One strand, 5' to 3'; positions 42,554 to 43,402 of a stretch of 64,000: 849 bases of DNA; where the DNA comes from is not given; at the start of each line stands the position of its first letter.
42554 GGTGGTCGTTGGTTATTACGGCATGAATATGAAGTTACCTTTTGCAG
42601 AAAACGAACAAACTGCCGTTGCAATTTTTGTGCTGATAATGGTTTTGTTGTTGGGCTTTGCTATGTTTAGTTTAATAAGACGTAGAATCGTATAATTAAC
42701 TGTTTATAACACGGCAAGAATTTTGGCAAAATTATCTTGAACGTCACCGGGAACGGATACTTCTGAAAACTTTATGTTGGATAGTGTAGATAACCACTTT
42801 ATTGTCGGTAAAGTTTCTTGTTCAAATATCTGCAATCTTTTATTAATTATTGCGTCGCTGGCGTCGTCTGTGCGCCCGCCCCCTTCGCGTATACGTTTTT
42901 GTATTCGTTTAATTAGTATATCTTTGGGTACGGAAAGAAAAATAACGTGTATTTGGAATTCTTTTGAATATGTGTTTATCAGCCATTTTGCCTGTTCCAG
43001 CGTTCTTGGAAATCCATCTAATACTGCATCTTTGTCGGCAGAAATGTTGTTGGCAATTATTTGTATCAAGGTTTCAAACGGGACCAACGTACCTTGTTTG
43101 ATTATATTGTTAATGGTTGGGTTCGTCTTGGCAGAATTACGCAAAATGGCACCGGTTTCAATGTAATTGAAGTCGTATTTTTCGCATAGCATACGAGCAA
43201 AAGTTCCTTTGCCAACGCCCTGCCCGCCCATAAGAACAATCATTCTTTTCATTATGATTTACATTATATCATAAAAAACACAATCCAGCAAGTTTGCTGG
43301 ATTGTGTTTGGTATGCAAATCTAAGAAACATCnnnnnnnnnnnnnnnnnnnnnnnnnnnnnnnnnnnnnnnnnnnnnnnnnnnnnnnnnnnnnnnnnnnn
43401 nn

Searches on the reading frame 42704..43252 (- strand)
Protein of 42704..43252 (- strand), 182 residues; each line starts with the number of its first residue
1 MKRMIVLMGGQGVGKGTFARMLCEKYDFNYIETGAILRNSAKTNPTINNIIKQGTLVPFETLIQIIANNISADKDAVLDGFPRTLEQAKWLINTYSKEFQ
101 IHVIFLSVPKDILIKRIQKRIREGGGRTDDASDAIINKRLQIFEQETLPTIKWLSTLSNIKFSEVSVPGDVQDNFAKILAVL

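Call 97: search_protein_families(library=pfam, proteins=[window:42704-43252:-], max_evalue=0.001)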
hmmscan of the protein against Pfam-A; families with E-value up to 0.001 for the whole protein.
window:42704-43252:- (182 aa): 8 families
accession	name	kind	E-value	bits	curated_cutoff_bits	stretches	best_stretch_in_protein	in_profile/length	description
PF00406.28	ADK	-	2.5e-26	93.1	26.8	1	7-155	1-147/151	Adenylate kinase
PF13207.12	AAA_17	-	1.3e-19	71.3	27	1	8-134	1-134/136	AAA domain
PF13671.12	AAA_33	-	6.7e-09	36.6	27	1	4-143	1-140/143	AAA domain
PF13238.12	AAA_18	-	1.6e-07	32.2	29.4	1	5-128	1-119/128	AAA domain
PF01202.28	SKI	-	7.4e-05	23.4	22.1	1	12-122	2-107/159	Shikimate kinase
PF22215.1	MLKL_N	-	0.0004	20.4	27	1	54-122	34-102/142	Mixed lineage kinase domain-like N-terminal domain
PF06414.18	Zeta_toxin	-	0.00089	19.2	22.3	0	65-125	87-151/199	Zeta toxin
PF02224.24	Cytidylate_kin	-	0.00094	19.4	26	0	8-41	4-37/211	Cytidylate kinase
